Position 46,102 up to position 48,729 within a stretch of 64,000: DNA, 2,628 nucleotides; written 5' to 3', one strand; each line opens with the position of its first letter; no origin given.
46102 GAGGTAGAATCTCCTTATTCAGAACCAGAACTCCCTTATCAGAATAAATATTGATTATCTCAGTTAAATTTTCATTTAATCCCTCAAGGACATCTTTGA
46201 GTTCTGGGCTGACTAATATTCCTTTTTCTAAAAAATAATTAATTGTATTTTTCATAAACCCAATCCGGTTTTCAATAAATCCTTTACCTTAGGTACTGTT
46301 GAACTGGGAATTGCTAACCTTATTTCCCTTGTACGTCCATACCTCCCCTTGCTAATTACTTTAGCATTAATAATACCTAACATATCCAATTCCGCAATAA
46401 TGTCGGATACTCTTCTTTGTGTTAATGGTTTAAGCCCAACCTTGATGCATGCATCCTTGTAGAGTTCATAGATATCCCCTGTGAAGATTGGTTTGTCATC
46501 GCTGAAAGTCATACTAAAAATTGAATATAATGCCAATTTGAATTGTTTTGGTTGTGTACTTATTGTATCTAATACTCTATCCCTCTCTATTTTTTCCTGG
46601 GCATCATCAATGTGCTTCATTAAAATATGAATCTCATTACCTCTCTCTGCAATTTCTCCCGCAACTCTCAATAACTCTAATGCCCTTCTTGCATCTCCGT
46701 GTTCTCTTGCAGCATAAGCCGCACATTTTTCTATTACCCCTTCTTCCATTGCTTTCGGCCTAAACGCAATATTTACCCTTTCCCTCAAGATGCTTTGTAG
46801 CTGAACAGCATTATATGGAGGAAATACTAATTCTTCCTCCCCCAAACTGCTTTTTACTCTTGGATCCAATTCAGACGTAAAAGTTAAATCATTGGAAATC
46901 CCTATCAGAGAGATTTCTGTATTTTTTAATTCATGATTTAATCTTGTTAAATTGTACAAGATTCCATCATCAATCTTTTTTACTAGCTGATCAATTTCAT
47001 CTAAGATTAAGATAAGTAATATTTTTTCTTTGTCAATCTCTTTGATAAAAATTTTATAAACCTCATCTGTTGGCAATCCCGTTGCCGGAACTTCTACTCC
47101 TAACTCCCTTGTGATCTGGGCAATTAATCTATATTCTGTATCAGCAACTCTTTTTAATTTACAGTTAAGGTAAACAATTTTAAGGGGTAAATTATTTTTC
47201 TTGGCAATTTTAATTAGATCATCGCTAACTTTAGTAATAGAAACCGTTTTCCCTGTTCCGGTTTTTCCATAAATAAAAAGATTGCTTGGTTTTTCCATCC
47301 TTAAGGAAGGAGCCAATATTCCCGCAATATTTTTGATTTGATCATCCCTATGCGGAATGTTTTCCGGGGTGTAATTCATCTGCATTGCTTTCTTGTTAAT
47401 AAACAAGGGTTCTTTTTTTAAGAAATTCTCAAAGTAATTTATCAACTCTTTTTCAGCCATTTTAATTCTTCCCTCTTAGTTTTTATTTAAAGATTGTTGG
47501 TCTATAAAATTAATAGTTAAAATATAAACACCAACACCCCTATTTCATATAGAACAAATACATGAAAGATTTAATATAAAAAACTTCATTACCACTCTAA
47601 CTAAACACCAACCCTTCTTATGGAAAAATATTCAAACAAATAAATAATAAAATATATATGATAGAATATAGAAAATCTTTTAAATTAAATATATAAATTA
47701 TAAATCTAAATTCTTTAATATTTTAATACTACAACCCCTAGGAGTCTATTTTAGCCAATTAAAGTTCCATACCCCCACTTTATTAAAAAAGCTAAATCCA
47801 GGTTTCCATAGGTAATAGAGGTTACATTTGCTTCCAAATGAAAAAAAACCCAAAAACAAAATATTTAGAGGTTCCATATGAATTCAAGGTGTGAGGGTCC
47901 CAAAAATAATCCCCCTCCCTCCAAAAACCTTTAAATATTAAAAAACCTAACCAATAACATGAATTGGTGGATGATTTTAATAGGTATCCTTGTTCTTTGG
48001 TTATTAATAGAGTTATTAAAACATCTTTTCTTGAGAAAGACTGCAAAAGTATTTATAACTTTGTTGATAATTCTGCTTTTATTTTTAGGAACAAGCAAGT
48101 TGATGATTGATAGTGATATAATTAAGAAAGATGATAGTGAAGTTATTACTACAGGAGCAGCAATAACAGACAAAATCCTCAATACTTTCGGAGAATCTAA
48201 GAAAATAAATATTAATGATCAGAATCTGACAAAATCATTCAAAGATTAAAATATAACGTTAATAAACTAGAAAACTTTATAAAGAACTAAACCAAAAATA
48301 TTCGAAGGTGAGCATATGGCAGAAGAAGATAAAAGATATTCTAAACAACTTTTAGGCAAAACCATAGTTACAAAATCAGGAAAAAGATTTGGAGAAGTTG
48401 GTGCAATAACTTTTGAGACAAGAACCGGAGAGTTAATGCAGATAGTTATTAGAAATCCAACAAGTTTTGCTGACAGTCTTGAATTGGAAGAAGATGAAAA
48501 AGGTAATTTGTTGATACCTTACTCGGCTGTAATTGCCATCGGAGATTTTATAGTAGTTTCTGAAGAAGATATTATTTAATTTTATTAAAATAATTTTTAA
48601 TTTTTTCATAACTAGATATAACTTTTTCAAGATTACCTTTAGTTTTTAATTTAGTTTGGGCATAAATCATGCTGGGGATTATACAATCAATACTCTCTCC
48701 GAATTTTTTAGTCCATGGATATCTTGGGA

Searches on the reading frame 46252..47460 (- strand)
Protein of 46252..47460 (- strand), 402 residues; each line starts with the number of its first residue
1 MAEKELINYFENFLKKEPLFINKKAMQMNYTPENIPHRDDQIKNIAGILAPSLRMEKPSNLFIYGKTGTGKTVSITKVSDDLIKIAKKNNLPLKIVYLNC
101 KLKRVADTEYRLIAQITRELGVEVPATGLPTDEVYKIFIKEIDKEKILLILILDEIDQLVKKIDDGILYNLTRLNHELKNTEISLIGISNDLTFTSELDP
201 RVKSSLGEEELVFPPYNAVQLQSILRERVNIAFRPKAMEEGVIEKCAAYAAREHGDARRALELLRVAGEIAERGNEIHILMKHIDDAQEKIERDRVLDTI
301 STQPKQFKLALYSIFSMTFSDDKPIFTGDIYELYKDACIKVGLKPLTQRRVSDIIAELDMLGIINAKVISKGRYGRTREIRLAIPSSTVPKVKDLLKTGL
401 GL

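Call 3: search_protein_families(library=pfam, proteins=[window:46252-47460:-])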
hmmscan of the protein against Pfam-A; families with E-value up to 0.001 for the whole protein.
window:46252-47460:- (402 aa): 8 families
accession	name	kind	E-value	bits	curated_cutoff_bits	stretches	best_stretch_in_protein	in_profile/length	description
PF09079.17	Cdc6_C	-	1.9e-28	98.7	25.1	1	298-389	1-93/96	CDC6, C terminal winged helix domain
PF22703.2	Cdc6_lid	-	5.3e-23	81.1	27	1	223-289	2-68/68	Cdc6 AAA+ ATPase-type lid domain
PF13401.12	AAA_22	-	4.5e-09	37.2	27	1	58-188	5-123/130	AAA domain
PF22606.2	Cdc6-ORC-like_ATPase_lid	-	1e-05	25.8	27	1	216-272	1-57/60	Cdc6/ORC-like, ATPase lid domain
PF05621.17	TniB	-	1.5e-05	25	22.4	1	54-179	31-154/189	Bacterial TniB protein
PF13191.12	AAA_16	-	5.4e-05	24.2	32.6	1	36-85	3-51/167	AAA ATPase domain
PF00004.35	AAA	-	0.00012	22.9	21.2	1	62-202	2-118/131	ATPase family associated with various cellular activities (AAA)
PF01637.24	ATPase_2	-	0.00017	21.9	33.2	1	53-175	15-139/225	ATPase domain predominantly from Archaea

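Call 7: find_homologous_proteins(query=window:46252-47460:-, max_evalue=1e-20)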
Query window:46252-47460:- (402 aa): 8000 proteins with E <= 1e-20 among 8000 candidates; the best 120 are listed.
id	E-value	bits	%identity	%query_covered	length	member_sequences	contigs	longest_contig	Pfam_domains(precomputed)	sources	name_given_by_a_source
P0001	2.9e-257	871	100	100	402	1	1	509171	PF22703.3,PF22606.3,PF13401.13,PF05621.18,PF09079.18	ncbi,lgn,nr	ncbi:MAG: ORC1-type DNA replication protein [Candidatus Nanoarchaeia archaeon]|nr:ORC1-type DNA repl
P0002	1.6e-218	743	84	100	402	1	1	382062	PF22703.3,PF22606.3,PF00004.36,PF13401.13,PF09079.18,PF13191.13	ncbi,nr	ncbi:MAG: ORC1-type DNA replication protein [Candidatus Nanoarchaeia archaeon]|nr:ORC1-type DNA repl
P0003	4.8e-216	735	85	95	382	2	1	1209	PF22703.3,PF00004.36,PF13401.13,PF01637.25,PF09079.18,PF13191.13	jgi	jgi:cell division control protein 6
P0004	5.1e-196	669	74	100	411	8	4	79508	PF22703.3,PF22606.3,PF00004.36,PF13401.13,PF01637.25,PF09079.18,PF13191.13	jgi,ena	-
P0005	3.9e-195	666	73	100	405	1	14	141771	PF22703.3,PF22606.3,PF00004.36,PF13401.13,PF01637.25,PF05621.18,PF09079.18,PF13191.13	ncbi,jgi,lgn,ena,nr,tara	ncbi:MAG: ORC1-type DNA replication protein [Candidatus Nanoarchaeia archaeon]|jgi:cell division con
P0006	7.8e-195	665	73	100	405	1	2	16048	PF22703.3,PF22606.3,PF00004.36,PF13401.13,PF01637.25,PF05621.18,PF09079.18,PF13191.13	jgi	jgi:cell division control protein 6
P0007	1.7e-194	664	73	100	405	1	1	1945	PF22703.3,PF22606.3,PF00004.36,PF13401.13,PF01637.25,PF09079.18,PF13191.13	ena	-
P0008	3.6e-193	660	73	98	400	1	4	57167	PF22703.3,PF22606.3,PF00004.36,PF13401.13,PF01637.25,PF05621.18,PF09079.18,PF13191.13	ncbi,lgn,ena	-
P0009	1.9e-191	654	73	100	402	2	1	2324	PF22703.3,PF22606.3,PF00004.36,PF13401.13,PF01637.25,PF05621.18,PF09079.18,PF13191.13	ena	-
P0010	8.7e-190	649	71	100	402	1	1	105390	PF22703.3,PF22606.3,PF00004.36,PF13401.13,PF01637.25,PF09079.18,PF13191.13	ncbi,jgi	ncbi:MAG: ORC1-type DNA replication protein [Candidatus Woesearchaeota archaeon]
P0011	8.8e-190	649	71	100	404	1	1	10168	PF22703.3,PF22606.3,PF00004.36,PF13401.13,PF01637.25,PF09079.18,PF13191.13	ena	-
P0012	4.8e-189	646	73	99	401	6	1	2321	PF22703.3,PF22606.3,PF00004.36,PF13401.13,PF01637.25,PF05621.18,PF09079.18,PF13191.13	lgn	-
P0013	1.7e-188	645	71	100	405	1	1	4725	PF22703.3,PF22606.3,PF00004.36,PF13401.13,PF01637.25,PF05621.18,PF09079.18,PF13191.13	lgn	-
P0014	2.7e-188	644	72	100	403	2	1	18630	PF22703.3,PF22606.3,PF00004.36,PF13401.13,PF01637.25,PF09079.18,PF13191.13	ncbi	-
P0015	1.1e-187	642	70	100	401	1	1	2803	PF22703.3,PF22606.3,PF00004.36,PF13401.13,PF01637.25,PF05621.18,PF09079.18,PF13191.13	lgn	-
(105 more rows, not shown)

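Call 9: find_related_loci(query=A1, collection=genome_contigs, flank=4000)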
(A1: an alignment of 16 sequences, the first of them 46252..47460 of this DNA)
Query A1 (402 aa) in genome_contigs; peptide patterns used: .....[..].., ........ (x = any residue, [..] = any of these).
599 stretches matched a pattern (row limit reached: there are more); 515 encode a relative of the query (tblastn E <= 1e-3); the best 80 are kept; 80 distinct loci.
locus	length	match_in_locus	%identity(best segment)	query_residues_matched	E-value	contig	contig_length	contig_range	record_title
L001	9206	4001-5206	86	1-402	0e+0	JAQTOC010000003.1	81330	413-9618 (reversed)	MAG: Candidatus Nanoarchaeia archaeon isolate STA_79 NODE_612_length_81330_cov_3.751327_Sandtown_A, whole genome shotgun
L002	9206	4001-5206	84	1-402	0e+0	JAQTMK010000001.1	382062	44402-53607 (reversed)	MAG: Candidatus Nanoarchaeia archaeon isolate STA_39 NODE_35_length_382062_cov_4.958901_Sandtown_A, whole genome shotgun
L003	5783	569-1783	73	1-402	0e+0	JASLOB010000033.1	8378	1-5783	MAG: Candidatus Nanoarchaeia archaeon isolate Arabian11_MAG_25 c_000002397423, whole genome shotgun sequence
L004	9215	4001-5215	72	1-402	0e+0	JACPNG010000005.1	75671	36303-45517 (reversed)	MAG: Candidatus Woesearchaeota archaeon isolate NC_groundwater_569_Ag_S-0.1um_31_12 S35_SO-1_scaffold_72595, whole genom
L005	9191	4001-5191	71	1-397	0e+0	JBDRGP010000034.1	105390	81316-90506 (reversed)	MAG: Candidatus Woesearchaeota archaeon isolate MEGAHIT-group-1.443 k141_2407210, whole genome shotgun sequence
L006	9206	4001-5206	71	1-402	0e+0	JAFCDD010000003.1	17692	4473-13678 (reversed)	Candidatus Woesearchaeota archaeon isolate Meg19_1012_Bin_325 Meg19_1012_Bin_325_scaffold_8159, whole genome shotgun seq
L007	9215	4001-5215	75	1-402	0e+0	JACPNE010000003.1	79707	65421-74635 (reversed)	MAG: Candidatus Woesearchaeota archaeon isolate NC_groundwater_567_Ag_S-0.1um_30_27 S35_SO-1_scaffold_160157, whole geno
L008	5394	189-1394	71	1-402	0e+0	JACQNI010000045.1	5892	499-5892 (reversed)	MAG: Candidatus Woesearchaeota archaeon isolate NC_groundwater_1251_Ag_S-0.1um_31_108 S_p1_S3_coassembly_k141_1052270, w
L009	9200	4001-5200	72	5-402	0e+0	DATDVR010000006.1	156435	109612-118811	MAG TPA_asm: Candidatus Nanoarchaeia archaeon isolate SMAG_U8089 k141_1291258, whole genome shotgun sequence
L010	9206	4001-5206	70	1-402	0e+0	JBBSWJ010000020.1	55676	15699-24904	MAG: Nanoarchaeota archaeon isolate H51-bin140_1 H51_bin140_1_000000000020, whole genome shotgun sequence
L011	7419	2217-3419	70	1-402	0e+0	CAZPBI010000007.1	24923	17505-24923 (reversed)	MAG TPA_asm: Candidatus Woesearchaeota archaeon isolate SRP269290_co3_813 genome assembly, contig: NODE_1880_length_2492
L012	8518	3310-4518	69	1-402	0e+0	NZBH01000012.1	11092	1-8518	MAG: archaeon isolate ARS1414 MHASMcontig_136816, whole genome shotgun sequence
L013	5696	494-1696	71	1-402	0e+0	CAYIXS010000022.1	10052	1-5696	MAG TPA_asm: Candidatus Woesearchaeota archaeon isolate ERP119705_co6_524 genome assembly, contig: NODE_9171_length_1005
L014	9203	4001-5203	72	1-402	0e+0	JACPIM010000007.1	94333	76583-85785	MAG: Candidatus Woesearchaeota archaeon isolate NC_groundwater_440_Ag_B-0.1um_30_18 GD18-4_B1_scaffold_234630, whole gen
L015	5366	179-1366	71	1-397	0e+0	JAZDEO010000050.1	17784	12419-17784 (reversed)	MAG: archaeon isolate MEGAHIT-group-0.155 k141_13563523, whole genome shotgun sequence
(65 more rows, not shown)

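Call 35: search_solved_structures(query=window:46252-47460:-, max_evalue=1e-10)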
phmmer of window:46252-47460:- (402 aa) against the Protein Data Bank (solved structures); distinct sequences matched with E-value up to 1e-10: 19.
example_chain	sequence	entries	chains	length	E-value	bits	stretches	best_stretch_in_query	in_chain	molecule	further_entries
2qby_A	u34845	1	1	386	2.7e-109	369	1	18-389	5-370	Cell division control protein 6 homolog 1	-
2v1u_A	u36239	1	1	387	1.6e-98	333.5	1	20-383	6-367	CELL DIVISION CONTROL PROTEIN 6 HOMOLOG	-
2qby_B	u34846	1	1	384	1.7e-45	159.1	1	33-383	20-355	Cell division control protein 6 homolog 3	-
8rwv_F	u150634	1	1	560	1.7e-28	103.1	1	24-288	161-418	Cell division control protein 6 homolog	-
8s0e_G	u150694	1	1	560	2.1e-28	102.8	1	24-288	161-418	Cell division control protein 6 homolog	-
1fnn_A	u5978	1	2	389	1e-23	87.4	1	23-385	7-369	CELL DIVISION CONTROL PROTEIN 6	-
4xgc_A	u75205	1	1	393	3.3e-20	75.8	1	16-293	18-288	Origin recognition complex subunit 1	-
7jgr_A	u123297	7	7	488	6.1e-20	74.9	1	16-293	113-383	Origin recognition complex subunit 1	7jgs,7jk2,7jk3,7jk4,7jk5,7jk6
7jgr_G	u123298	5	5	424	1.3e-19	73.8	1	29-301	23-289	Cell division control protein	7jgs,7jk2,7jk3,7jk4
1w5s_A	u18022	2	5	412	2.5e-19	73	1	18-386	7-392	ORIGIN RECOGNITION COMPLEX SUBUNIT 2 ORC2 | ORC2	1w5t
5uj7_A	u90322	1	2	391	7.9e-18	68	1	26-274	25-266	Origin recognition complex subunit 1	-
7jpo_A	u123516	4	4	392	7.9e-18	68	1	26-274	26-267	Origin recognition complex subunit 1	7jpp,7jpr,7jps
5ujm_A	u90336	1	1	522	2.3e-17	66.5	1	26-274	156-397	Origin recognition complex subunit 1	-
7ctf_A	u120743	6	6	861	4.8e-17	65.4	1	26-274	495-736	Origin recognition complex subunit 1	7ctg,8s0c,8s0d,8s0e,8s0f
8rwv_A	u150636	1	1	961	5.9e-17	65.1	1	26-274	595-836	Origin recognition complex subunit 1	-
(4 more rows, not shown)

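Call 53: search_solved_structures(query=window:46252-47460:-, max_evalue=1e-90, show_alignments=2)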
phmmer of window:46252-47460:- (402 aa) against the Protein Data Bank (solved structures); distinct sequences matched with E-value up to 1e-90: 2.
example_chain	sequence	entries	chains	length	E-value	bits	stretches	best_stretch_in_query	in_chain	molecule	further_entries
2qby_A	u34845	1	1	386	2.7e-109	369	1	18-389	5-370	Cell division control protein 6 homolog 1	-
2v1u_A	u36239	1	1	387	1.6e-98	333.5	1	20-383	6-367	CELL DIVISION CONTROL PROTEIN 6 HOMOLOG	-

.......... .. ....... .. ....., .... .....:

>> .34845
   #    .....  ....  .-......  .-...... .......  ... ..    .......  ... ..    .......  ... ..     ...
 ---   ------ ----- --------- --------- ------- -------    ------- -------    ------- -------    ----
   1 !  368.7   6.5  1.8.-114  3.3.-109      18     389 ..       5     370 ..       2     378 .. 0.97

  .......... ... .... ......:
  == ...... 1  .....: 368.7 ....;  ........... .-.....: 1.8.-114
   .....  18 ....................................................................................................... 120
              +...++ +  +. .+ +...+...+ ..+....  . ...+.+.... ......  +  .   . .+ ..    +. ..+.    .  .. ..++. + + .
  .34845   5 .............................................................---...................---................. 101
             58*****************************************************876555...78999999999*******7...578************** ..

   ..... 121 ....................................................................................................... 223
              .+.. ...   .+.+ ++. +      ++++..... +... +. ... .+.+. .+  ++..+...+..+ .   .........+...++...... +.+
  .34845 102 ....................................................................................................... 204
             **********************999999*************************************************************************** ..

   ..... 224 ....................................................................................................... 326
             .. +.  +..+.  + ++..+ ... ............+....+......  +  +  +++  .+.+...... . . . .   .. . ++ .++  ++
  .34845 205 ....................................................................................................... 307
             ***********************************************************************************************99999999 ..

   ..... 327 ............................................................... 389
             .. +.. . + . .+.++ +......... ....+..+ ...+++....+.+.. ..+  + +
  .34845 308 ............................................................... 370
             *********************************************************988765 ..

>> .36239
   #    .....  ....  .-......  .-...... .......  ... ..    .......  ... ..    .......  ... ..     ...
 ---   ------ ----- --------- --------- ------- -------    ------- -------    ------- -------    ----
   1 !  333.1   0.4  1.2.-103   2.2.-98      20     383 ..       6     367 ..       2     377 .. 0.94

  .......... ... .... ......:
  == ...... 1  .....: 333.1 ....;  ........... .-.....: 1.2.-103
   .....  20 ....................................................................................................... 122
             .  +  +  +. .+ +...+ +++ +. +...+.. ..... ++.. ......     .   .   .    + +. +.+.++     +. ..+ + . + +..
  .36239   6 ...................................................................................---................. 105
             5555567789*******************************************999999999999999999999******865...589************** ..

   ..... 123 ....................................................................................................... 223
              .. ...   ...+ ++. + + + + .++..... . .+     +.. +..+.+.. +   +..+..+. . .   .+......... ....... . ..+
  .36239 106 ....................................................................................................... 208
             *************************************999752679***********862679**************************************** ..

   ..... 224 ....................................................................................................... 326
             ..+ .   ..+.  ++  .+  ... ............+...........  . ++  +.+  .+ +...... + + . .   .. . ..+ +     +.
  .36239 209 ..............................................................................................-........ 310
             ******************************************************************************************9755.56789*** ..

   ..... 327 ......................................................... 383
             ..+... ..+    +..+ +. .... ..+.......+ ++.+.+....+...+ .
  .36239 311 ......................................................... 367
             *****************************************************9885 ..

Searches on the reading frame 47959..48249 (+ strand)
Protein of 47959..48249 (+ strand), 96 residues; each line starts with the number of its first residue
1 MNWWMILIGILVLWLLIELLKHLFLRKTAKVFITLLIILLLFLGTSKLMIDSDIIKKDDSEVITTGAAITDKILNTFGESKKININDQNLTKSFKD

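Call 3: search_protein_families(library=pfam, proteins=[window:47959-48249:+])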
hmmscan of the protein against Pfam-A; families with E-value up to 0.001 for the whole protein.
window:47959-48249:+ (96 aa): 0 families

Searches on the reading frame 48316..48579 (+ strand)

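Call 3: search_protein_families(library=pfam, proteins=[window:48316-48579:+])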
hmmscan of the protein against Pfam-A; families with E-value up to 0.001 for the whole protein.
window:48316-48579:+ (87 aa): 1 family
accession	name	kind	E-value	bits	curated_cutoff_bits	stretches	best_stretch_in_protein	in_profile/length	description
PF05239.21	PRC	-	1.4e-08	35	21.2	1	5-82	2-72/78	PRC-barrel domain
